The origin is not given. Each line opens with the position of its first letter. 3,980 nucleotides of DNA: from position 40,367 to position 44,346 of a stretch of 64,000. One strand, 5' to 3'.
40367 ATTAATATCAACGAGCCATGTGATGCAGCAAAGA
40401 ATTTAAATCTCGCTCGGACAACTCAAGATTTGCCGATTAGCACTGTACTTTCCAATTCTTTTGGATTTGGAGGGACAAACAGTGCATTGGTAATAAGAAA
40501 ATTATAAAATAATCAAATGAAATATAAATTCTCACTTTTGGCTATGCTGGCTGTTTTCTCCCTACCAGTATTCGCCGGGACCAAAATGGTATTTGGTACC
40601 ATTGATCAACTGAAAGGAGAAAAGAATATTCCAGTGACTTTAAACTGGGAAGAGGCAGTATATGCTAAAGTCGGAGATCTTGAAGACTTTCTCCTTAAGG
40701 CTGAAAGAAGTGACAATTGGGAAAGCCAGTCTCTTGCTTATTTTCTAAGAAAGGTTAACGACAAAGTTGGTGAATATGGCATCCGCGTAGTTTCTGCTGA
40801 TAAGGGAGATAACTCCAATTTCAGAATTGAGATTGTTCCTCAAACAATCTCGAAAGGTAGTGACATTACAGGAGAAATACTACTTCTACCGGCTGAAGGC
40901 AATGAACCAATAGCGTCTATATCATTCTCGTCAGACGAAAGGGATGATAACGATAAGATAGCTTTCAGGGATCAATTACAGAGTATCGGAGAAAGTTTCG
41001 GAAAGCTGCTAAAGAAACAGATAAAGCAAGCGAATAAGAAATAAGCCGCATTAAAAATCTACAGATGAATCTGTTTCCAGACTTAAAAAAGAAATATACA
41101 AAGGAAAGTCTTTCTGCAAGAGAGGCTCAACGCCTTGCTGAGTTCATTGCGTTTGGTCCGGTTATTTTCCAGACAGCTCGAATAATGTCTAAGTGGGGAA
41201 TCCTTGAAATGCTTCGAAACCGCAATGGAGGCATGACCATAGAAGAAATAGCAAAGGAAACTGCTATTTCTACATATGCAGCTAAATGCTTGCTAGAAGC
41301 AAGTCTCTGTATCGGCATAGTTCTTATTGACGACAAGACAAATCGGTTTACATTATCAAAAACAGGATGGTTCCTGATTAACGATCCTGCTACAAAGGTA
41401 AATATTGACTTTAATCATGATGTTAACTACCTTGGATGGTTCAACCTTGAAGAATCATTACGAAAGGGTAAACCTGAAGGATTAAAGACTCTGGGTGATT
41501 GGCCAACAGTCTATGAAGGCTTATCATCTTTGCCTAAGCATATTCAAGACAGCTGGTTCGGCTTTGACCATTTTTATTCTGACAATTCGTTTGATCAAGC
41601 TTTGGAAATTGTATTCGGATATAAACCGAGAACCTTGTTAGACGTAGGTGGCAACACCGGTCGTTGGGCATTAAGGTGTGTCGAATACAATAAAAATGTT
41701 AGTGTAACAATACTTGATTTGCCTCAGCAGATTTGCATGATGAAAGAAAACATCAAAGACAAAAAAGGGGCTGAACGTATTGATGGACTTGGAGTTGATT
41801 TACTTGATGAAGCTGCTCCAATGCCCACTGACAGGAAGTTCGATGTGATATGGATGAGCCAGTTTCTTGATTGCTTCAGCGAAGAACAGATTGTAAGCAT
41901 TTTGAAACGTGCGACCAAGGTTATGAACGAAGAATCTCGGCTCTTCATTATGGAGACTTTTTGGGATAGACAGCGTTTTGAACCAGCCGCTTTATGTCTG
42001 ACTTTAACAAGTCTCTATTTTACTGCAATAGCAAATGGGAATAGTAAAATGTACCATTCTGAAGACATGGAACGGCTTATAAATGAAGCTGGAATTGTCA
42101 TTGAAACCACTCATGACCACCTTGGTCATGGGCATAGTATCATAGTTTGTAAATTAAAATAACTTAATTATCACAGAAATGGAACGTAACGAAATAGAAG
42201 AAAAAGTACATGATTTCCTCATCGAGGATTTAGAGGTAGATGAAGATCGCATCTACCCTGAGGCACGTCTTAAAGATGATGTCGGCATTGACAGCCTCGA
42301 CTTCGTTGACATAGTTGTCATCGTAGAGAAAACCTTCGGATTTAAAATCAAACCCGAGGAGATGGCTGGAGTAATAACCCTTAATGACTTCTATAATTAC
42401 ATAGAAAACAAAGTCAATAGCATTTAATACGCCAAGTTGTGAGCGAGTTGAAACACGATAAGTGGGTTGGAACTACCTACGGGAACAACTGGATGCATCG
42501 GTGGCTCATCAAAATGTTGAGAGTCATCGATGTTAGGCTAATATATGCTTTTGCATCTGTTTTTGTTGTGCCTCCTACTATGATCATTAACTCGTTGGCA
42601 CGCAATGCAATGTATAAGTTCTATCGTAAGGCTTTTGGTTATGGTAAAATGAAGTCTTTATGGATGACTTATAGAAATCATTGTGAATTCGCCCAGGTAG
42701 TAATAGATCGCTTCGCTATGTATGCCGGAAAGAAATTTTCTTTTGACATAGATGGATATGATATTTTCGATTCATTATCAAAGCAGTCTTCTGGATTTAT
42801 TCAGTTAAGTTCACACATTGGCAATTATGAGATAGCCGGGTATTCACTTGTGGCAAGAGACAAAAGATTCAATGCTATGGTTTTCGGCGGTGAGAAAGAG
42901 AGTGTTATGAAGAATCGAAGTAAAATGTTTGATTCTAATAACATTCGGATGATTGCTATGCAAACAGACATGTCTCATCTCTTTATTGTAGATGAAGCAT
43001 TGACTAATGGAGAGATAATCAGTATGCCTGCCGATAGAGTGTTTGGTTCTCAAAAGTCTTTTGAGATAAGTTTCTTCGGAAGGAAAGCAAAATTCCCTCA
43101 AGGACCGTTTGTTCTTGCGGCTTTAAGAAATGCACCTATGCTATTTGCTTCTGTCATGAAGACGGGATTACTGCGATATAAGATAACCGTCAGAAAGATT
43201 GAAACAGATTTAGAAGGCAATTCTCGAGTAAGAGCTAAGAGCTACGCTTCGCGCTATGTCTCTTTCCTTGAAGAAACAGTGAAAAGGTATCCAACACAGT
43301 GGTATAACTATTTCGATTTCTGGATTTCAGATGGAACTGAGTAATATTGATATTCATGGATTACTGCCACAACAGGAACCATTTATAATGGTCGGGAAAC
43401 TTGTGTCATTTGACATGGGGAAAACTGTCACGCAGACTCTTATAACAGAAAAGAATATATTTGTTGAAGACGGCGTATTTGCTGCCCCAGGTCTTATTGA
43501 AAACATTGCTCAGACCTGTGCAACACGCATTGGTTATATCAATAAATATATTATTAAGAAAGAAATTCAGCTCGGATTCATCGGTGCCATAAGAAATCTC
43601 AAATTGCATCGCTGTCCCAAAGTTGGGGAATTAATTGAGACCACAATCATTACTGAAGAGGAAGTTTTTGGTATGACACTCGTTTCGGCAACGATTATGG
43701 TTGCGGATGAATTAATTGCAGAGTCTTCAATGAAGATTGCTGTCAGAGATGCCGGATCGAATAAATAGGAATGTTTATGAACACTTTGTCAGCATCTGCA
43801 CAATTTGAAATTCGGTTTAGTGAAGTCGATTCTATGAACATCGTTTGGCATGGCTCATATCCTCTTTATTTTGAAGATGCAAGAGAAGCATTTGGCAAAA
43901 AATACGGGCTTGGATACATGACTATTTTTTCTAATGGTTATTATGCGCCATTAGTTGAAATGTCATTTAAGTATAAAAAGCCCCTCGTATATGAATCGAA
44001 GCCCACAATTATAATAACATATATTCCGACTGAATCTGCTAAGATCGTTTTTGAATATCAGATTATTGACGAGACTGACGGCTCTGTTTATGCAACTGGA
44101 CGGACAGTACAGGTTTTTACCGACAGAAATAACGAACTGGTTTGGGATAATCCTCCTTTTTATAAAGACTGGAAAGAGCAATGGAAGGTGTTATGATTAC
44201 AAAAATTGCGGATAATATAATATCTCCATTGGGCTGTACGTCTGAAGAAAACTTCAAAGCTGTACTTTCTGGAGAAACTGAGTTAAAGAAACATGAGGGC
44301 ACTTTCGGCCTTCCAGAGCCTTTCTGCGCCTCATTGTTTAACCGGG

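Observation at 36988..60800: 24-gene single-operon aryl-polyene/flexirubin-type lipid-pigment cluster with non-canonical additions (orphan product)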

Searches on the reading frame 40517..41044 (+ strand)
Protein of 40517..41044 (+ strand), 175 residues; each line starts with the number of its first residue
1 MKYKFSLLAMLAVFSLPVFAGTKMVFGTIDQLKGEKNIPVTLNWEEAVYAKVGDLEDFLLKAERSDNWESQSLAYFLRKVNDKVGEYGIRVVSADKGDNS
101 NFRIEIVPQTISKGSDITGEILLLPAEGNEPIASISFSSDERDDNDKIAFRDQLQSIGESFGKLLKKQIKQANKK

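Call 3: search_protein_families(library=pfam, proteins=[window:40517-41044:+], max_evalue=0.01)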
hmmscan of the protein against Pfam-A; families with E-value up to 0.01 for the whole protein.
window:40517-41044:+ (175 aa): 0 families

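Call 6: search_protein_families(library=ncbifam, proteins=[window:40517-41044:+], max_evalue=0.001)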
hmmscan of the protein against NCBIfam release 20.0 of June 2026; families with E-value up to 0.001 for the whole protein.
window:40517-41044:+ (175 aa): 0 families

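Call 89: find_homologous_proteins(query=window:40517-41044:+, max_evalue=0.001)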
Query window:40517-41044:+ (175 aa): 23 proteins with E <= 0.001 among 91 candidates.
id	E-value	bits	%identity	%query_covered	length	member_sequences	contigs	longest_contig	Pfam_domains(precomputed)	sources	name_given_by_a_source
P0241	7.3e-107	373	99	100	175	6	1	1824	-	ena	-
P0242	7.5e-94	330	90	98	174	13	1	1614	-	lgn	-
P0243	3.9e-92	325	86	98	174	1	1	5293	-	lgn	-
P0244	7.0e-91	321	89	96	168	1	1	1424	-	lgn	-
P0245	3.1e-87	309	83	98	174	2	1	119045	-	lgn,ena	-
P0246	3.9e-87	308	83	98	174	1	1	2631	-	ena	-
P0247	2.9e-86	306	83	97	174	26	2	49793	-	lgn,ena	-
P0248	4.1e-84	299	81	98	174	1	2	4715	-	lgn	-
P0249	1.6e-83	297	80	98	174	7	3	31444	-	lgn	-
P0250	1.7e-79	284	76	97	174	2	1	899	-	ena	-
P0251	9.2e-78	278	75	98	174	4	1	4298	-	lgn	-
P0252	1.2e-77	278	73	100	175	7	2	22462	-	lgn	-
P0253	1.9e-67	244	65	94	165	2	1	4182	-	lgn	-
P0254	2.5e-67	244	65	98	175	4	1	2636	-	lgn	-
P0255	7.6e-67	242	63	98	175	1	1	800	-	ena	-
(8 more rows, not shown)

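Call 95: predict_structure(alignment_id=A2)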
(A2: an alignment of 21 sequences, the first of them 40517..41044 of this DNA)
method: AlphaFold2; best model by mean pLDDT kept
length: 175 residues; sequences in the alignment: 21
mean_pLDDT: 83.8   pTM: 0.80
mean pLDDT of the five models: 83.8, 81.4, 81.0, 79.2, 78.4
residues with pLDDT >= 90: 100; 70-90: 44; 50-70: 14; < 50: 17
segments of 3 or more residues with pLDDT < 50: 1-17
pLDDT, mean of each block of 10 residues (from residue 1): 40 48 93 97 88 80 73 94 96 96 95 86 96 93 62 92 95 84
secondary structure, 60 per line:
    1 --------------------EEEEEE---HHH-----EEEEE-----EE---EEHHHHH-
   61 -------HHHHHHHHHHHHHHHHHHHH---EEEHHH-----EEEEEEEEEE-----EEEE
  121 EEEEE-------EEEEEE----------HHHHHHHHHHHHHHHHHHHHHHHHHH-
elements in order: E21-26 E38-42 H55-59 H68-87 E91-93 E102-111 E117-125 E133-138 H149-174

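Call 97: fold_search(model_id=the predicted structure, library=pdb)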
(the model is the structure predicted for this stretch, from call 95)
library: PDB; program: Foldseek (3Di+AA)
matches with E <= 10: 718; with E <= 0.001: 0
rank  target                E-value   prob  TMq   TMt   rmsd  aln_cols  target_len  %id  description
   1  5t11_C                1.5e-03  0.99  0.40  0.48   5.9       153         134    4  PelC L103M dodecamer from Paraburkholderia phytofirmans, space group C2 (released 2017-03-15)
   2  5t11_D                1.7e-03  1.00  0.42  0.51   5.8       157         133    7  PelC L103M dodecamer from Paraburkholderia phytofirmans, space group C2 (released 2017-03-15)
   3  5t11_L                1.7e-03  1.00  0.42  0.50   6.0       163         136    6  PelC L103M dodecamer from Paraburkholderia phytofirmans, space group C2 (released 2017-03-15)
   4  5t0z_A                1.7e-03  0.98  0.39  0.42   7.0       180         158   12  PelC from Geobacter metallireducens (released 2017-03-15)
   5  5t10_B                1.8e-03  1.00  0.42  0.50   5.7       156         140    4  PelC dodecamer from Paraburkholderia phytofirmans, space group P6 (released 2017-03-15)
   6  5t11_K                2.1e-03  1.00  0.40  0.50   5.7       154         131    4  PelC L103M dodecamer from Paraburkholderia phytofirmans, space group C2 (released 2017-03-15)
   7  5t11_I                2.2e-03  0.99  0.39  0.46   5.9       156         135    3  PelC L103M dodecamer from Paraburkholderia phytofirmans, space group C2 (released 2017-03-15)
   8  5t0z_B                2.5e-03  0.96  0.38  0.41   6.9       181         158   10  PelC from Geobacter metallireducens (released 2017-03-15)
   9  5t11_G                2.6e-03  0.98  0.38  0.45   6.5       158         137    4  PelC L103M dodecamer from Paraburkholderia phytofirmans, space group C2 (released 2017-03-15)
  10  5t11_E                2.6e-03  0.98  0.38  0.45   6.4       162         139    8  PelC L103M dodecamer from Paraburkholderia phytofirmans, space group C2 (released 2017-03-15)
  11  5t11_B                2.8e-03  0.97  0.38  0.44   6.5       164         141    5  PelC L103M dodecamer from Paraburkholderia phytofirmans, space group C2 (released 2017-03-15)
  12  2iqi_G                2.8e-03  0.96  0.39  0.39   9.9       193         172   10  Crystal structure of protein XCC0632 from Xanthomonas campestris, Pfam DUF330 (released 2006-11-07)
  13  2iqi_F                3.6e-03  0.94  0.38  0.38   9.5       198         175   11  Crystal structure of protein XCC0632 from Xanthomonas campestris, Pfam DUF330 (released 2006-11-07)
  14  5t10_A                3.8e-03  0.98  0.41  0.50   6.0       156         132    9  PelC dodecamer from Paraburkholderia phytofirmans, space group P6 (released 2017-03-15)
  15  2iqi_B                3.8e-03  0.95  0.38  0.38   7.5       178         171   10  Crystal structure of protein XCC0632 from Xanthomonas campestris, Pfam DUF330 (released 2006-11-07)
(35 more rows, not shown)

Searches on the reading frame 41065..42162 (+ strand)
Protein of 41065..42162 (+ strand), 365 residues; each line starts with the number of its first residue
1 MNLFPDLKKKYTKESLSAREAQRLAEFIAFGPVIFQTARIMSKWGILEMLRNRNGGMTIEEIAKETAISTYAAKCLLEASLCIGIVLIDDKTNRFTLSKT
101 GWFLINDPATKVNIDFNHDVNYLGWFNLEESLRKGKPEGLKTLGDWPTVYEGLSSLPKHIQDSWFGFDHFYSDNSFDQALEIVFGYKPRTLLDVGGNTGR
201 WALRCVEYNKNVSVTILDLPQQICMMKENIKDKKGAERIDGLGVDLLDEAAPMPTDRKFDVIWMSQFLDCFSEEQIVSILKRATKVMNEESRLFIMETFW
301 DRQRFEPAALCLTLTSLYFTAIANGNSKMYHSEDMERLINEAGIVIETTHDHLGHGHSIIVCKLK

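Call 3: search_protein_families(library=pfam, proteins=[window:41065-42162:+], max_evalue=0.01)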
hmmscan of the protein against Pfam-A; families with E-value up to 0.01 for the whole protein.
window:41065-42162:+ (365 aa): 11 families
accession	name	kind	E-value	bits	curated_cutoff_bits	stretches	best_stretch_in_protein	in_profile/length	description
PF21212.3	Dimerisation2-like_dom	-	6.9e-31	106.9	27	1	22-95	1-72/72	Dimerisation2-like domain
PF00891.24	Methyltransf_2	-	1.2e-11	44.8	22.3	1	189-343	64-208/210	O-methyltransferase domain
PF08242.18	Methyltransf_12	-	1.9e-08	35.4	30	1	192-291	1-96/98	Methyltransferase domain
PF13489.12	Methyltransf_23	-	1.7e-06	28.3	27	1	187-346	22-161/164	Methyltransferase domain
PF13649.12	Methyltransf_25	-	1.9e-06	28.9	27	1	192-288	2-94/97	Methyltransferase domain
PF08100.18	Dimerisation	-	3.1e-05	24.1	25.6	1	20-105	4-91/93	O-methyltransferase dimerisation domain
PF05891.18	Methyltransf_PK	-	0.0011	19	27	1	223-313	91-179/218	AdoMet dependent proline di-methyltransferase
PF13847.12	Methyltransf_31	-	0.0017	18.5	27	1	190-314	6-126/145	Methyltransferase domain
PF01209.24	Ubie_methyltran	-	0.0032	17.3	20.1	1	183-298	43-154/233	ubiE/COQ5 methyltransferase family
PF08241.18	Methyltransf_11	-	0.0044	18.1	21.2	0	192-294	1-94/95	Methyltransferase domain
PF08279.18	HTH_11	-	0.0083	16.4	25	0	46-70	5-29/55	HTH domain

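Call 6: search_protein_families(library=ncbifam, proteins=[window:41065-42162:+], max_evalue=0.001)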
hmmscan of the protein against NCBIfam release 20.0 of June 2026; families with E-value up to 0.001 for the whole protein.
window:41065-42162:+ (365 aa): 4 families
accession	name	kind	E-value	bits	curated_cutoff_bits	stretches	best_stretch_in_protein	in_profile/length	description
NF053543.1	FlxJ_fam_MTase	equivalog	2.2e-180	599.2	560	1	9-363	1-351/352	FlxJ family methyltransferase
TIGR02716.1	C20_methyl_CrtF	equivalog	6.4e-10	38.6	276.1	1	189-300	151-257/306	bacteriochlorophyllide d C-20 methyltransferase BchU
NF043040.1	corrin_prot_MT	hypoth_equivalog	8.6e-09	35.1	180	1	189-361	43-213/216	corrinoid protein-associated methyltransferase CpaM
TIGR01934.1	MenG_MenH_UbiE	subfamily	2e-05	24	158.35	1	170-303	26-149/223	ubiquinone/menaquinone biosynthesis methyltransferase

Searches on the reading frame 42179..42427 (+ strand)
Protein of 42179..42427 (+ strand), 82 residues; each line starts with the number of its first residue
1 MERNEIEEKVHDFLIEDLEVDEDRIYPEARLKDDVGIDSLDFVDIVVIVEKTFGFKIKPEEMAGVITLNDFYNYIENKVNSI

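Call 3: search_protein_families(library=pfam, proteins=[window:42179-42427:+], max_evalue=0.01)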
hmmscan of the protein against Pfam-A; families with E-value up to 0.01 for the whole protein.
window:42179-42427:+ (82 aa): 2 families
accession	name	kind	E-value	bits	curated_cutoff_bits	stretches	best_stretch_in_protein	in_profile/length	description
PF00550.31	PP-binding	-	9.7e-12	45.4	20.8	1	9-75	2-67/67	Phosphopantetheine attachment site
PF23297.2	ACP_SdgA_C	-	2.3e-05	24.9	27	1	3-80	8-84/95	Highly reducing polyketide synthase sdgA, C-terminal ACP domain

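Call 6: search_protein_families(library=ncbifam, proteins=[window:42179-42427:+], max_evalue=0.001)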
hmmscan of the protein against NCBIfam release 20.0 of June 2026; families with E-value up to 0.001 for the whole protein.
window:42179-42427:+ (82 aa): 15 families
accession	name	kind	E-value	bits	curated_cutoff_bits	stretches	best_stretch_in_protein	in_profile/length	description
NF002148.0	PRK00982.1-2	subfamily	1.7e-19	69.4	71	1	3-79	2-78/79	acyl carrier protein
NF003757.0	PRK05350.1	equivalog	1.4e-17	63.6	65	1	1-80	2-81/83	acyl carrier protein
NF002150.0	PRK00982.1-4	subfamily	5e-17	61.9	66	1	1-79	1-79/80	acyl carrier protein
TIGR00517.1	acyl_carrier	equivalog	1.4e-15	56.9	70.45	1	4-78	2-76/77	acyl carrier protein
NF002151.0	PRK00982.1-5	equivalog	7e-15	54.9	92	1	5-79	3-77/78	acyl carrier protein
NF002149.0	PRK00982.1-3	equivalog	2.1e-13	50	106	1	4-78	2-76/78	acyl carrier protein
NF005079.0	PRK06508.1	equivalog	2.1e-12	47.2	83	1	8-61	6-59/93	acyl carrier protein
NF004533.0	PRK05883.1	equivalog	9.2e-12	44.7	72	1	4-80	22-98/100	acyl carrier protein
NF058660.1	cispen_ACP_AmcB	equivalog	3.7e-11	43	80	1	5-76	1-76/80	cispentacin biosynthesis acyl carrier protein AmcB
NF006031.0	PRK08172.1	equivalog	5.9e-11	42.9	76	1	5-80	4-79/82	acyl carrier protein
NF009104.0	PRK12449.1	equivalog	6.9e-11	41.9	70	1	1-79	1-79/80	acyl carrier protein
NF002147.0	PRK00982.1-1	equivalog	1.1e-10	41.2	84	1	2-78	4-80/83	acyl carrier protein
NF040636.1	AcpM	exception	3.4e-09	36.6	146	1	5-77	5-77/93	meromycolate extension acyl carrier protein AcpM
NF006617.0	PRK09184.1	subfamily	4.7e-07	29.8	70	1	3-61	11-73/96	phosphopantetheine-binding protein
NF005798.0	PRK07639.1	equivalog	2.5e-05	24.6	100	1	1-63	1-64/91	petrobactin biosynthesis protein AsbD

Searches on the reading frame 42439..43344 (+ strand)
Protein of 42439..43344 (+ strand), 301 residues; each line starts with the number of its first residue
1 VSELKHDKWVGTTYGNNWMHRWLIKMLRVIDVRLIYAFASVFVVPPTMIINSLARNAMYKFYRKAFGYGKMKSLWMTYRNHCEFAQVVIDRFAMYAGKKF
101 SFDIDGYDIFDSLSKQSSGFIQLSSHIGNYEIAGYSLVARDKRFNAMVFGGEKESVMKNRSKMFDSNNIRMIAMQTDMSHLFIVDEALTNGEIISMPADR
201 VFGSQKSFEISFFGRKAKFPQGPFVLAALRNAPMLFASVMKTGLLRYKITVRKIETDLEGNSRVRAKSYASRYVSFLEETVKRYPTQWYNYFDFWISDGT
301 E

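Call 3: search_protein_families(library=pfam, proteins=[window:42439-43344:+], max_evalue=0.01)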
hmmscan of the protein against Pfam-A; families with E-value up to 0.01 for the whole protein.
window:42439-43344:+ (301 aa): 1 family
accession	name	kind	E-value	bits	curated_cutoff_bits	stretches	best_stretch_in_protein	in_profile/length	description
PF03279.18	Lip_A_acyltrans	-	4.6e-15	56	22.3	1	102-289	105-287/295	Bacterial lipid A biosynthesis acyltransferase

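Call 6: search_protein_families(library=ncbifam, proteins=[window:42439-43344:+], max_evalue=0.001)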
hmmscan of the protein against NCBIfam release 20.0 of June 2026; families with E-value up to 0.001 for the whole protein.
window:42439-43344:+ (301 aa): 6 families
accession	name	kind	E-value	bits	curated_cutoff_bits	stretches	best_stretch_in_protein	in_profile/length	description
NF005919.0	PRK07920.1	equivalog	1.8e-12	46.9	209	1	98-299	99-297/311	phosphatidylinositol mannoside acyltransferase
NF005120.0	PRK06553.1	equivalog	3.1e-10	39.9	273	1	92-295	106-306/308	lipid A biosynthesis lauroyl acyltransferase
NF006487.0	PRK08905.1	equivalog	1.2e-09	37.7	281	1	98-290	82-269/290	lysophospholipid acyltransferase family protein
NF006270.0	PRK08419.1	equivalog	6e-08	32.3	248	1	101-289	96-282/298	lipid A biosynthesis lauroyl acyltransferase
TIGR02207.1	lipid_A_htrB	subfamily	3.4e-07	29.9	297.8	1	102-288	104-284/303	LpxL/LpxP family Kdo(2)-lipid IV(A) lauroyl/palmitoleoyl acyltransferase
NF005150.0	PRK06628.1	equivalog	5.5e-05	22.7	350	1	104-295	102-288/290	lipid A biosynthesis lauroyl acyltransferase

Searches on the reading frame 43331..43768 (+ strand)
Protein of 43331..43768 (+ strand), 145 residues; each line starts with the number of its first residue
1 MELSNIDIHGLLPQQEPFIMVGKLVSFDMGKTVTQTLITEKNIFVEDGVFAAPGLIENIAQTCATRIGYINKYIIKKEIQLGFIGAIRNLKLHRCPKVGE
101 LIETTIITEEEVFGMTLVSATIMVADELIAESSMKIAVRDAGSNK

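Call 3: search_protein_families(library=pfam, proteins=[window:43331-43768:+], max_evalue=0.01)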
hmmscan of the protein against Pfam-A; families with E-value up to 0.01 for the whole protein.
window:43331-43768:+ (145 aa): 0 families

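Call 6: search_protein_families(library=ncbifam, proteins=[window:43331-43768:+], max_evalue=0.001)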
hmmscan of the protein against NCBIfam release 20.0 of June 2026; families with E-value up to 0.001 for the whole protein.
window:43331-43768:+ (145 aa): 3 families
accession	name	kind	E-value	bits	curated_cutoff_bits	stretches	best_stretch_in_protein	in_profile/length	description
NF000582.1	PRK00006.1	equivalog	3.4e-07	30.3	113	1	7-137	4-136/137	3-hydroxyacyl-ACP dehydratase FabZ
TIGR01750.1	fabZ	equivalog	8.6e-06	25.6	155.15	1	7-137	5-140/141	3-hydroxyacyl-ACP dehydratase FabZ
NF009667.0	PRK13188.1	equivalog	0.0002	20.2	465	1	7-140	325-461/464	bifunctional UDP-3-O-[3-hydroxymyristoyl] N-acetylglucosamine deacetylase/3-hydroxyacyl-ACP dehydratase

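Call 44: search_solved_structures(query=window:43331-43768:+, max_evalue=0.1)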
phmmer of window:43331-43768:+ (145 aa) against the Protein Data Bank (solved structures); distinct sequences matched with E-value up to 0.1: 2.
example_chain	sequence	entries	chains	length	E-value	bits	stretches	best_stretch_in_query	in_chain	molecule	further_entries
8ayd_AA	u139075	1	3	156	0.00093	22.8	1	7-139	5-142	3-hydroxyacyl-[acyl-carrier-protein] dehydratase FabZ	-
4i83_A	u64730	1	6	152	0.078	16.6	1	6-111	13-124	3-hydroxyacyl-[acyl-carrier-protein] dehydratase FabZ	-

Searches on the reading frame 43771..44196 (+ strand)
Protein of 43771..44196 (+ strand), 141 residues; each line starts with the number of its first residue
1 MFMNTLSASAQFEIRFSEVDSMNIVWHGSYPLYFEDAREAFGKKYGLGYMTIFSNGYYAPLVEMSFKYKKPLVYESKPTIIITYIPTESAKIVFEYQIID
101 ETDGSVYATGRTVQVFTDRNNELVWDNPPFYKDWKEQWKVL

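Call 4: search_protein_families(library=pfam, proteins=[window:43771-44196:+], max_evalue=0.01)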
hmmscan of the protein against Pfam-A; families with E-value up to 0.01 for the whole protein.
window:43771-44196:+ (141 aa): 2 families
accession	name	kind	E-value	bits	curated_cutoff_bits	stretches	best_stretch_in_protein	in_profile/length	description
PF13279.12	4HBT_2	-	1.3e-13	51.9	25.5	1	15-132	2-119/122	Thioesterase-like superfamily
PF03061.28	4HBT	-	8.3e-07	29.7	20.6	1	22-105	1-77/79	Thioesterase superfamily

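Call 6: search_protein_families(library=ncbifam, proteins=[window:43771-44196:+], max_evalue=0.001)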
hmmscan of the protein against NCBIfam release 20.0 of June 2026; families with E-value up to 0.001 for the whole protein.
window:43771-44196:+ (141 aa): 3 families
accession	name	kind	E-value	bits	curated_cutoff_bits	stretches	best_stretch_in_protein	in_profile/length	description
NF047424.1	MenI_Staph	exception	7.9e-18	64.8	225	1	9-136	5-131/148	1,4-dihydroxy-2-naphthoyl-CoA hydrolase MenI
TIGR00051.1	TIGR00051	subfamily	4.2e-12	46.4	68.7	1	14-120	4-109/117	YbgC/FadM family acyl-CoA thioesterase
TIGR02799.1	thio_ybgC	equivalog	2.2e-05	24.7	141.35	1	11-109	4-103/126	tol-pal system-associated acyl-CoA thioesterase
